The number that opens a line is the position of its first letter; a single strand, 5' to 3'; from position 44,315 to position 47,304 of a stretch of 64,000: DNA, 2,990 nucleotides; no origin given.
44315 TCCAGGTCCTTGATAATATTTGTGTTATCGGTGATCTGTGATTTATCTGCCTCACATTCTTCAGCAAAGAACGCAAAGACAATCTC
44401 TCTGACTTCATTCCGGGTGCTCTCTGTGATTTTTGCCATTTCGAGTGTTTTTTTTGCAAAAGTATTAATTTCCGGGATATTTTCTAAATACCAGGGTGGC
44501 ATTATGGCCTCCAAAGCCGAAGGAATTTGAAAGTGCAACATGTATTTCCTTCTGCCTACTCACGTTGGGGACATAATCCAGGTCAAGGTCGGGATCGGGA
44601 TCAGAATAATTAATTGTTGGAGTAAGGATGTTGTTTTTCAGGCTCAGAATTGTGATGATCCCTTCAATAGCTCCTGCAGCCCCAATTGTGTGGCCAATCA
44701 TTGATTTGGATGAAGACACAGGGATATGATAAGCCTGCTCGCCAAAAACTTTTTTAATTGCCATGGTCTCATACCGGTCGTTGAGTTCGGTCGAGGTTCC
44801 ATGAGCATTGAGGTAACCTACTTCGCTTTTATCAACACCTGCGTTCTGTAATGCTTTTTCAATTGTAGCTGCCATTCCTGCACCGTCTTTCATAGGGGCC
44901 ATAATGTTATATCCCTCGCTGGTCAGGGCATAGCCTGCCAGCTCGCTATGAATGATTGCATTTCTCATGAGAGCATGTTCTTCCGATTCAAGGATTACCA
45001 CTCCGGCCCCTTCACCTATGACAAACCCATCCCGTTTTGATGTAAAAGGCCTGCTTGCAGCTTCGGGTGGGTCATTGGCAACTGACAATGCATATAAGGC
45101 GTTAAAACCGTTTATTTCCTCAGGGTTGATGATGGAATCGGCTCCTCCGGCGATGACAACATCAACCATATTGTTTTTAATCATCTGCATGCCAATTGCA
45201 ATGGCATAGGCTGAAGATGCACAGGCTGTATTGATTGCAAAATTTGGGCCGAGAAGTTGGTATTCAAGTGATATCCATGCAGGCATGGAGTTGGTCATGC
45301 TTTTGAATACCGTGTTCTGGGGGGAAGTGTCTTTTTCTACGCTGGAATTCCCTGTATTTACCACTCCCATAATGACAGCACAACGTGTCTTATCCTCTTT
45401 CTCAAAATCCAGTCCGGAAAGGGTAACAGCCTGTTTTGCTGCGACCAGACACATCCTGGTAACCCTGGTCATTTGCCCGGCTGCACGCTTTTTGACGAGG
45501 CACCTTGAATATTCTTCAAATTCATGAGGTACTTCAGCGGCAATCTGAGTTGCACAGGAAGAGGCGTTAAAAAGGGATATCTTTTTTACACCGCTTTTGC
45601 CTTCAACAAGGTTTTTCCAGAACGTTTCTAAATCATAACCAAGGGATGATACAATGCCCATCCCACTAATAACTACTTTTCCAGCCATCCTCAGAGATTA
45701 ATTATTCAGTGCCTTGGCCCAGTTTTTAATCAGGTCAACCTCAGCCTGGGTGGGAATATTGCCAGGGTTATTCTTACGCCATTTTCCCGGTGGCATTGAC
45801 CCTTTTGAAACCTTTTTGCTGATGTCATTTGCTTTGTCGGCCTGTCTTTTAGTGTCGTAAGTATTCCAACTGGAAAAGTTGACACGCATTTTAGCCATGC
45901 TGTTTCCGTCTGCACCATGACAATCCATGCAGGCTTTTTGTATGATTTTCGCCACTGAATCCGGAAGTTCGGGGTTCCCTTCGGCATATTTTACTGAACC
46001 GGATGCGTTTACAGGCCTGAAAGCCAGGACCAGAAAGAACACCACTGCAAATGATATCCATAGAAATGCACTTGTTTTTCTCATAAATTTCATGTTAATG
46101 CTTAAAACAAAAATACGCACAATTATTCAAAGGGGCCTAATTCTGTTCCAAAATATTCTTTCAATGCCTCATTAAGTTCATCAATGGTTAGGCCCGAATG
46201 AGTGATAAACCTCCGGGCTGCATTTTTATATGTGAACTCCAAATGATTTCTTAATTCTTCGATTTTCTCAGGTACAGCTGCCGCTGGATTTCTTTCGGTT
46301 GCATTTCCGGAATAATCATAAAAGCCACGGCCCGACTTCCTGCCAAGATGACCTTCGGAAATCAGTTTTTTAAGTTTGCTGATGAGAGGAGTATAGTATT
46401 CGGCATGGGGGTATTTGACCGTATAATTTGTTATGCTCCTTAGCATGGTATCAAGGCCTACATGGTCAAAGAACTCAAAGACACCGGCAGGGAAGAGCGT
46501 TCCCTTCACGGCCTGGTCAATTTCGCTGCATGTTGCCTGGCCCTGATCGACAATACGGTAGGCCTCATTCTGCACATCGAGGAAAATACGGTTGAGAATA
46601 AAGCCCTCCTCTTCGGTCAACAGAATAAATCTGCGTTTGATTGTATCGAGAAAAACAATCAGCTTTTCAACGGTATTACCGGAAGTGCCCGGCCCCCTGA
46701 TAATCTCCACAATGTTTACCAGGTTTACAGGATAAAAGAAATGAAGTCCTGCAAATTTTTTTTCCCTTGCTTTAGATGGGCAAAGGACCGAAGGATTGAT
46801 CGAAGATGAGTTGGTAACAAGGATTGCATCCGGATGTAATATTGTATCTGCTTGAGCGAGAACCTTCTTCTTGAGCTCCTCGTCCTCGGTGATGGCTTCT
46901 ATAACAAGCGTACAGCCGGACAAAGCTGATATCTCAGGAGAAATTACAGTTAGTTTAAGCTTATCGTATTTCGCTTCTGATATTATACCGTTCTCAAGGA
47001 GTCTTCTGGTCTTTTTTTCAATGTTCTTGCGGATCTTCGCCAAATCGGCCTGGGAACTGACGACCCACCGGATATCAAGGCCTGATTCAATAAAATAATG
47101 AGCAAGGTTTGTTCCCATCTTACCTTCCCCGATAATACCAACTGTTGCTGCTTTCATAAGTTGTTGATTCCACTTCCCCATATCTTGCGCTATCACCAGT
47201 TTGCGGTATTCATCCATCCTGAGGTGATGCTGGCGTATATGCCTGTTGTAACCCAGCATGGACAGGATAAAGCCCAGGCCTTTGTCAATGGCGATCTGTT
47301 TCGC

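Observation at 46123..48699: Single polypeptide fusing a B12-type radical SAM domain to a 3-hydroxyacyl-CoA dehydrogenase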

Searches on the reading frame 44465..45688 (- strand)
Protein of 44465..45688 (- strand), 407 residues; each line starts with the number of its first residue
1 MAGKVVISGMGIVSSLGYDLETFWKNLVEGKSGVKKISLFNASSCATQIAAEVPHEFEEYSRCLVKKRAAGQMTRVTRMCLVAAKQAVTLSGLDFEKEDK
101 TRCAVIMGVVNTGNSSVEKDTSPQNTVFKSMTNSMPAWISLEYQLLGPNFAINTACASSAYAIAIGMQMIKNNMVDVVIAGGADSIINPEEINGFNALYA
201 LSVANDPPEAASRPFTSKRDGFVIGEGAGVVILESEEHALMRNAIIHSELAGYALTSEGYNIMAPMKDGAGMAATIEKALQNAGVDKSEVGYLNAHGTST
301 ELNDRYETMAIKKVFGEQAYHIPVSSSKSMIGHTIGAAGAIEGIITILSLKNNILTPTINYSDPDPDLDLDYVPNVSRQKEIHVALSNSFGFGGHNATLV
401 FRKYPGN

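Call 6: search_protein_families(library=pfam, proteins=[window:44465-45688:-], max_evalue=0.001)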
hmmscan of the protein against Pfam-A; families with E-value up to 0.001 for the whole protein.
window:44465-45688:- (407 aa): 4 families
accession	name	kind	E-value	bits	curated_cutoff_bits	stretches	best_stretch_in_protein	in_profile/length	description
PF00109.32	ketoacyl-synt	-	2e-48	165.6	20.8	1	4-239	3-252/252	Beta-ketoacyl synthase, N-terminal domain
PF02801.28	Ketoacyl-synt_C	-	1e-35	122.7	20.8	1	248-361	2-118/119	Beta-ketoacyl synthase, C-terminal domain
PF00108.29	Thiolase_N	-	1.8e-06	28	26.4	1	148-188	77-117/260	Thiolase, N-terminal domain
PF08545.16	ACP_syn_III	-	0.00064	20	24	0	150-184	1-35/80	3-Oxoacyl-[acyl-carrier-protein (ACP)] synthase III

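Call 30: search_protein_families(library=ncbifam, proteins=[window:44465-45688:-], max_evalue=0.00001)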
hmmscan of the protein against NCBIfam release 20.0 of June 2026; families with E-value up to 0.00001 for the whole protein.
window:44465-45688:- (407 aa): 23 families
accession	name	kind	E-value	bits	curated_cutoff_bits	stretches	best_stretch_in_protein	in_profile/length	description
TIGR03150.1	fabF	equivalog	2e-135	451.6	493.75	1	4-402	2-407/407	beta-ketoacyl-ACP synthase II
NF005589.0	PRK07314.1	subfamily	6.1e-132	440.3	387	1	4-404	5-412/413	beta-ketoacyl-ACP synthase II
NF004970.0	PRK06333.1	subfamily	1.2e-120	403.2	525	1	4-404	5-422/424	beta-ketoacyl-ACP synthase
NF006274.0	PRK08439.1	equivalog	1.9e-105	353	621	1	4-403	3-405/406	beta-ketoacyl-ACP synthase II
NF005076.0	PRK06501.1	equivalog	2.5e-97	326.4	629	1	5-405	13-424/425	beta-ketoacyl-ACP synthase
NF006434.0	PRK08722.1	equivalog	6.1e-92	308.6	759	1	4-403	5-413/414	beta-ketoacyl-ACP synthase II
NF006587.0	PRK09116.1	equivalog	2.6e-82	276.8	470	1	4-404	3-407/408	beta-ketoacyl-ACP synthase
NF005916.1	PRK07910.1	equivalog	1.7e-81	274.3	560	1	3-404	12-418/418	KasA/KasB family beta-ketoacyl-ACP synthase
NF005935.0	PRK07967.1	equivalog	4.5e-81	272.8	630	1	4-404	3-404/406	beta-ketoacyl-ACP synthase I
NF006618.0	PRK09185.1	subfamily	1.5e-78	264.6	407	1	4-403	4-392/394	beta-ketoacyl-ACP synthase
NF004618.0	PRK05952.1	equivalog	3.3e-69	233.6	455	1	4-403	3-382/384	beta-ketoacyl-ACP synthase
NF005490.0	PRK07103.1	equivalog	5.1e-68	230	445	1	3-403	4-412/414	polyketide beta-ketoacyl:acyl carrier protein synthase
NF058662.1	cispenta_AmcF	equivalog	9e-66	222.4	325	1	4-402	1-368/369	cispentacin biosynthesis acyltransferase subunit AmcF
NF045894.1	PKS_plus_SDR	equivalog_domain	1.7e-39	135.3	1740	1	68-402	82-425/1515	type I polyketide synthase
NF040607.1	mycolic_Pks13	equivalog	5.7e-39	133.4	2100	1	136-404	251-526/1680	polyketide synthase Pks13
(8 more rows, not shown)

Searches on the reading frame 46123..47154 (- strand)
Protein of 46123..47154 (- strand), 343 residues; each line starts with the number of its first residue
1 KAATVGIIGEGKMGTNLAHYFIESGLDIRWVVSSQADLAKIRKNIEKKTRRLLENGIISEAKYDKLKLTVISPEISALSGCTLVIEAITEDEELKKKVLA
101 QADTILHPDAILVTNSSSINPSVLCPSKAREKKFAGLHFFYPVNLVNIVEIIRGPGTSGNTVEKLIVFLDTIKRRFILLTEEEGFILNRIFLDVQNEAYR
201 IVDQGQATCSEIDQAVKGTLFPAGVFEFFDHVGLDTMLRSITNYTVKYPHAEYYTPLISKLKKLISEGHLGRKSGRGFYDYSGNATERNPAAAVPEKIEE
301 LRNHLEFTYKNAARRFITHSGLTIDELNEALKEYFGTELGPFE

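Call 52: search_solved_structures(query=window:46123-47154:-, max_evalue=1e-30, show_alignments=3)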
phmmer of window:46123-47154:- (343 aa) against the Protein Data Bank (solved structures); distinct sequences matched with E-value up to 1e-30: 27.
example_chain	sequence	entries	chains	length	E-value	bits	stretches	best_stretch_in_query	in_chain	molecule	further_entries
4j0e_A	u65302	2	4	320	1.2e-40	142.8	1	4-283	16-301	Probable 3-hydroxyacyl-CoA dehydrogenase F54C8.1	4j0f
6aa8_A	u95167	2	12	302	4.5e-40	141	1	5-282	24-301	3-hydroxybutyryl-CoA dehydrogenase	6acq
6hrd_A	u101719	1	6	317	1.7e-39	139.1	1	4-283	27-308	3-hydroxybutyryl-CoA dehydrogenase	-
4pzc_A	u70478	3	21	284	1.9e-39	138.9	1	3-282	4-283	3-Hydroxyacyl-CoA dehydrogenase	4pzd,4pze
3hdh_A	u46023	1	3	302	3.5e-39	138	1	5-281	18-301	PROTEIN (L-3-HYDROXYACYL COA DEHYDROGENASE)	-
9fbd_A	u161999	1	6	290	1.8e-38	135.7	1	4-283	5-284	3-hydroxybutyryl-CoA dehydrogenase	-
1f12_A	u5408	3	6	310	3.4e-38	134.8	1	5-282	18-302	L-3-HYDROXYACYL-COA DEHYDROGENASE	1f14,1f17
1f0y_A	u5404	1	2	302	4.2e-38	134.5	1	5-281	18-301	L-3-HYDROXYACYL-COA DEHYDROGENASE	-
3rqs_A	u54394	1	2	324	5.3e-38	134.2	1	5-281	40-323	Hydroxyacyl-coenzyme A dehydrogenase, mitochondrial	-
3had_A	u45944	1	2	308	5.7e-38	134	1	5-282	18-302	PROTEIN (L-3-HYDROXYACYL COA DEHYDROGENASE)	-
2hdh_A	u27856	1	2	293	9.6e-38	133.3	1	5-282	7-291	L-3-HYDROXYACYL COA DEHYDROGENASE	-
1lsj_A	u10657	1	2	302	1.1e-37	133.1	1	5-281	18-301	3-HYDROXYACYL-COA DEHYDROGENASE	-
1il0_A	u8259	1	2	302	1.1e-37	133.1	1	5-281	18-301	3-hydroxyacyl-CoA dehydrogenase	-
1lso_A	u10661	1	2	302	1.1e-37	133.1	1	5-281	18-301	3-HYDROXYACYL-COA DEHYDROGENASE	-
1m76_A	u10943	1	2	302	2e-37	132.2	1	5-281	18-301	3-HYDROXYACYL-COA DEHYDROGENASE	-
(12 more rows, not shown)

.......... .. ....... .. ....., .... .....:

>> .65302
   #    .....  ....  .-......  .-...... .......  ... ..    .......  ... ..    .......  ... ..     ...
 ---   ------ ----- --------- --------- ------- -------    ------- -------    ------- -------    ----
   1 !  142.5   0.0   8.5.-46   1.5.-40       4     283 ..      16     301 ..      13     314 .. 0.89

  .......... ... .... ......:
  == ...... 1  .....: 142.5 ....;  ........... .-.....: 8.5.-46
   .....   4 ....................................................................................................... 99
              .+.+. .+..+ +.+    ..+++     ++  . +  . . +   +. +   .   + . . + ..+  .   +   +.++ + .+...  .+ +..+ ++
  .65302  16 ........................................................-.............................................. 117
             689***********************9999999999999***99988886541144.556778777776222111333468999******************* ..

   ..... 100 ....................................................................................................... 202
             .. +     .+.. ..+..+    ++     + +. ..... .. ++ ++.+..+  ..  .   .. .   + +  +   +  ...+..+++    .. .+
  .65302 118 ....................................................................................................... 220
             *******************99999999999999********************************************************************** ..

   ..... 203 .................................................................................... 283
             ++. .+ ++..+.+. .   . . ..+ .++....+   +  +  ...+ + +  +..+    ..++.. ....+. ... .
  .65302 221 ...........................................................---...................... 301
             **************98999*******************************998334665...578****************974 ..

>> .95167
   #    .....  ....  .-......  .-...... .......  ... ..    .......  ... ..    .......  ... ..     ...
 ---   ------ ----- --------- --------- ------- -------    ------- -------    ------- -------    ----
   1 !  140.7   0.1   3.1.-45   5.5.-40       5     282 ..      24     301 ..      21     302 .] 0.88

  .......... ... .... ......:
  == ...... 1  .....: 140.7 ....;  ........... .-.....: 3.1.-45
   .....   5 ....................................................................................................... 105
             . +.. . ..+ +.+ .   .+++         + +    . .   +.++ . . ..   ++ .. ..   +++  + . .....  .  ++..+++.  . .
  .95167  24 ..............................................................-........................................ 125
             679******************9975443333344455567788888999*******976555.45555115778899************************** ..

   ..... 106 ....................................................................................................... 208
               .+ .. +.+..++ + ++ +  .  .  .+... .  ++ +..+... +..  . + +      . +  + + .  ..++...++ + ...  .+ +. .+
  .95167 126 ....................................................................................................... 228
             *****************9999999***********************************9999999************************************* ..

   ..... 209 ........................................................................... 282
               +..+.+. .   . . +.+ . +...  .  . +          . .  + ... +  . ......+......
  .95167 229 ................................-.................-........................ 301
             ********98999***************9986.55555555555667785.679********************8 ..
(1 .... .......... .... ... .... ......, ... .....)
